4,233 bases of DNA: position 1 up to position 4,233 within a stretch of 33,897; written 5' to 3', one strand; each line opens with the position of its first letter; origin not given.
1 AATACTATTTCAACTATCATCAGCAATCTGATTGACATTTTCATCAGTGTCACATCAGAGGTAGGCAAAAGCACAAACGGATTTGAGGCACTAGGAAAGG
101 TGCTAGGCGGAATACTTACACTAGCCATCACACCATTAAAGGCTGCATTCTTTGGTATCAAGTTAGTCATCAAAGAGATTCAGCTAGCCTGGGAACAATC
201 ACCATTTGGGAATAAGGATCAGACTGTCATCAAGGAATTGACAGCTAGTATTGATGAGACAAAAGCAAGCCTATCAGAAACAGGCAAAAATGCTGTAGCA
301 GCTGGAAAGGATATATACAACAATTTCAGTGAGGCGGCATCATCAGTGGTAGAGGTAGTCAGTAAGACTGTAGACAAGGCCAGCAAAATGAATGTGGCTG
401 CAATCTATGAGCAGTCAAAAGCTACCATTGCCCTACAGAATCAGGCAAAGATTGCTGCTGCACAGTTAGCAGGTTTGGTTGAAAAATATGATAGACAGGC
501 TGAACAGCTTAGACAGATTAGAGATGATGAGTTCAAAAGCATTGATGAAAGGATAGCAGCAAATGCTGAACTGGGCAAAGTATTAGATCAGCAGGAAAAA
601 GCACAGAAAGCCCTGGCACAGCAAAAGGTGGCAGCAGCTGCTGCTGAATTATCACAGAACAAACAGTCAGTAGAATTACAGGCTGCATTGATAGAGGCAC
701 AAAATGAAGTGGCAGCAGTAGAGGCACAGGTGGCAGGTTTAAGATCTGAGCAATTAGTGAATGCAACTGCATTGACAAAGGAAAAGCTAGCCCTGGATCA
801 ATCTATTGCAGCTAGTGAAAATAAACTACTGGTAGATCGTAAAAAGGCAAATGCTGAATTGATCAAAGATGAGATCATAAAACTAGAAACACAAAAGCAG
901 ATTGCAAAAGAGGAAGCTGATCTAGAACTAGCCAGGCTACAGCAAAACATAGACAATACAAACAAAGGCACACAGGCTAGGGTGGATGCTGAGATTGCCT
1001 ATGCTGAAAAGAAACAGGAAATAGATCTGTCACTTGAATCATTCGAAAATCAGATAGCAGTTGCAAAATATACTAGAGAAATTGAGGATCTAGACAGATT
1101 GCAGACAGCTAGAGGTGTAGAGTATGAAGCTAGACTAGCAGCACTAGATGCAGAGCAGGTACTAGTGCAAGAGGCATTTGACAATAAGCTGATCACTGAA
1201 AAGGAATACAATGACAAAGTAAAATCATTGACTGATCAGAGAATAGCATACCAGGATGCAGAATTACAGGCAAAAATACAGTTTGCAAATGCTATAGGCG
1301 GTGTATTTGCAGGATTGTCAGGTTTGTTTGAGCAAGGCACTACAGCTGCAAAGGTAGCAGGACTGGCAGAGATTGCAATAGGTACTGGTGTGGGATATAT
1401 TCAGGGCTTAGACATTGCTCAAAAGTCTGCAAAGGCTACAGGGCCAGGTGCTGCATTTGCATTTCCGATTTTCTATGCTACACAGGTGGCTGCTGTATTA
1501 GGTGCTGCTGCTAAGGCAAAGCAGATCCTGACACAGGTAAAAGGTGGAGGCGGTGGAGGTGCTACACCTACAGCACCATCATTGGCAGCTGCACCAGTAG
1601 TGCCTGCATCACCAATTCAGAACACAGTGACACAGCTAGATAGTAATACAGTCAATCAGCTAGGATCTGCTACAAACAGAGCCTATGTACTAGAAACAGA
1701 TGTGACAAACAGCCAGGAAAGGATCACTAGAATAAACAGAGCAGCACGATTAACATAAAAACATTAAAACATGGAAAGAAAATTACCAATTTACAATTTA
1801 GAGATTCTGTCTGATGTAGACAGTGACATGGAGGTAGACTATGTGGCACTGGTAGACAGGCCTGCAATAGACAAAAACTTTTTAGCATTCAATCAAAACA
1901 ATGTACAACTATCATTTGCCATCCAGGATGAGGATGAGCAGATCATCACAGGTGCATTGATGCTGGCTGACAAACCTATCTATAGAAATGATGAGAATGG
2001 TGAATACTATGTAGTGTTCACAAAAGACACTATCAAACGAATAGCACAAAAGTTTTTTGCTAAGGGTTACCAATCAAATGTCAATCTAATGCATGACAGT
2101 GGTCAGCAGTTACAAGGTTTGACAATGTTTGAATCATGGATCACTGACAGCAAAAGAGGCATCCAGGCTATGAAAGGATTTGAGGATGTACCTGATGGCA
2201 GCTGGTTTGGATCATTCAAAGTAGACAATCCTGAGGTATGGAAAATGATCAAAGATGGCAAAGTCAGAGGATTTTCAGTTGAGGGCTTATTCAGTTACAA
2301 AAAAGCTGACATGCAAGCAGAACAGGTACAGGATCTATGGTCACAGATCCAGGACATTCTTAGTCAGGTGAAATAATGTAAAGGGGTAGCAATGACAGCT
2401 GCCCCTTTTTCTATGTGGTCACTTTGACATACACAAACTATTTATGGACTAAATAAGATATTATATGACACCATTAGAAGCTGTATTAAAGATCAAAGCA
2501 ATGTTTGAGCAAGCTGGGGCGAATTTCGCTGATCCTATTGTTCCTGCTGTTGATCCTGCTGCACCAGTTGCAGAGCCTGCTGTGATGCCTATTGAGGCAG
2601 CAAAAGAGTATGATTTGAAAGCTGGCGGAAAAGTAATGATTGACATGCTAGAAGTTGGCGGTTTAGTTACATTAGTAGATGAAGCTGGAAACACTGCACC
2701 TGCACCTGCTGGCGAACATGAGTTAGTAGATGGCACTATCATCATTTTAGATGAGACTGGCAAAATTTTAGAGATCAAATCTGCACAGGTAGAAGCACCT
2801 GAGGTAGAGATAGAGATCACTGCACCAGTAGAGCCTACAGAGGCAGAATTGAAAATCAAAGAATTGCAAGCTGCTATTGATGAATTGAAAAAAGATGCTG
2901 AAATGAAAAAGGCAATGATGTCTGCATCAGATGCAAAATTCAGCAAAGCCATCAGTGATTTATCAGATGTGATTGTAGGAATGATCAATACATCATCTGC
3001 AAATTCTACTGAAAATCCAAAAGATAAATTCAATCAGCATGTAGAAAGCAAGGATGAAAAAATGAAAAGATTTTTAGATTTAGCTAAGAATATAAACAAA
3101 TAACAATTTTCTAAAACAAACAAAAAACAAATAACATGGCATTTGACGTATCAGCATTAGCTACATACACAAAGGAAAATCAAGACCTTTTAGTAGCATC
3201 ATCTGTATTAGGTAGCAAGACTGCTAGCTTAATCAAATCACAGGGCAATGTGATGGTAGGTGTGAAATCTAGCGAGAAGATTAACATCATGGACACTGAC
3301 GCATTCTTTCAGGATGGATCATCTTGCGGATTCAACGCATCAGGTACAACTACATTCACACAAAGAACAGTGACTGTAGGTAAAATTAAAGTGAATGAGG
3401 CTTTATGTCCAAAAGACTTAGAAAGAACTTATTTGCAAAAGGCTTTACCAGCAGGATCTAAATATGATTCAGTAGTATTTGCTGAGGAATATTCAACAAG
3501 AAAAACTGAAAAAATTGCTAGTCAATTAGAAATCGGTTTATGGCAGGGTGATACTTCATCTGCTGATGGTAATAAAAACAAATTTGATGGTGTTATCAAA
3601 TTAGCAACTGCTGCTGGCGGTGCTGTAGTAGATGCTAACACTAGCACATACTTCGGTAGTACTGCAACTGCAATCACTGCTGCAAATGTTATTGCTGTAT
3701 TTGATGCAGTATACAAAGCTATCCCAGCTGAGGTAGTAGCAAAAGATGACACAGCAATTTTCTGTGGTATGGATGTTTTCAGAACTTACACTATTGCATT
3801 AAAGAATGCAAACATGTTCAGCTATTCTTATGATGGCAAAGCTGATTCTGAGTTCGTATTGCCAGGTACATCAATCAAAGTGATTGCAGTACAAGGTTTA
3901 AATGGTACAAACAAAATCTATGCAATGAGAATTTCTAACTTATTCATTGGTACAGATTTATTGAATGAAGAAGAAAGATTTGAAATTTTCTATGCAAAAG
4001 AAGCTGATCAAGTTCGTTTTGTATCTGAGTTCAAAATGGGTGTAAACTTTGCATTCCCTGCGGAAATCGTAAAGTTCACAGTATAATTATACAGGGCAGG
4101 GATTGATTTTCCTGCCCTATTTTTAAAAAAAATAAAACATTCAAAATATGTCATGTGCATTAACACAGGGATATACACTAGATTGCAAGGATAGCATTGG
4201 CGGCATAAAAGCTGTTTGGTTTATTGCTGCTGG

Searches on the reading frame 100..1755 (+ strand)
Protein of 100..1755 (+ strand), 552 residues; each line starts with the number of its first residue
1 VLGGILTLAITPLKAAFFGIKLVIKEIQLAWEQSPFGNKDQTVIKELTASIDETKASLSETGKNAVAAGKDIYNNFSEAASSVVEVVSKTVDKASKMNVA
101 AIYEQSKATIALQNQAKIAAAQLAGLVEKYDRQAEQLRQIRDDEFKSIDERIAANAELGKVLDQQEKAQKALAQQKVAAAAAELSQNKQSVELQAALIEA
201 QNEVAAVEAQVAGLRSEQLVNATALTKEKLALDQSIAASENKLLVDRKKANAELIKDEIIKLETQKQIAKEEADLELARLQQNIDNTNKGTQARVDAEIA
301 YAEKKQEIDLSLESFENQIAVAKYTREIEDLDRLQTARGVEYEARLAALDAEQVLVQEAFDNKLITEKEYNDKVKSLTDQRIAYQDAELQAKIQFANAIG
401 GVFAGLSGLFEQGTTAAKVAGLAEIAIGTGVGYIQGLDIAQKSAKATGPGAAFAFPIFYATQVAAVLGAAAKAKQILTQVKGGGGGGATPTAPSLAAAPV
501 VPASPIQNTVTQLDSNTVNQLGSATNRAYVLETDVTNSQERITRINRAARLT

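Call 51: search_protein_families(library=phrogs, proteins=[window:100-1755:+], max_evalue=0.001)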
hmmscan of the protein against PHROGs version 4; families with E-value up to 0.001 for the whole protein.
window:100-1755:+ (552 aa): 1 family
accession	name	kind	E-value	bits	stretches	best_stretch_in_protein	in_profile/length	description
phrog_21537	-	head and packaging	2.2e-10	40.9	1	106-295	295-473/682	virion structural protein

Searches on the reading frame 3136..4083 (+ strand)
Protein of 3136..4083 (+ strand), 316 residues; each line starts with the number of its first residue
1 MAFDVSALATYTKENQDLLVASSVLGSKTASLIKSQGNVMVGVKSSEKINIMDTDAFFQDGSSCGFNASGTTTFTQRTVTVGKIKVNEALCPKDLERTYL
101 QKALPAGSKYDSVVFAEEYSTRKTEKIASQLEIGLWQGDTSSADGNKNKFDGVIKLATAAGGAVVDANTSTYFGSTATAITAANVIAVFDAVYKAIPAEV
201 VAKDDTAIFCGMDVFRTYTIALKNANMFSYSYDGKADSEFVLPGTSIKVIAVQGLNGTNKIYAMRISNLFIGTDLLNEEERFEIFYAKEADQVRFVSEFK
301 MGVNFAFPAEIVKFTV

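Call 51: search_protein_families(library=phrogs, proteins=[window:3136-4083:+], max_evalue=0.001)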
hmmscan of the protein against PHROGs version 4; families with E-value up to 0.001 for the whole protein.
window:3136-4083:+ (316 aa): 2 families
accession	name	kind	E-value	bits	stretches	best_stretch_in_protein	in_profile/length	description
phrog_11320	-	unknown function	1.8e-17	64.2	1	38-314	36-304/324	-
phrog_1623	-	head and packaging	7.6e-09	36.3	1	125-308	128-294/305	virion structural protein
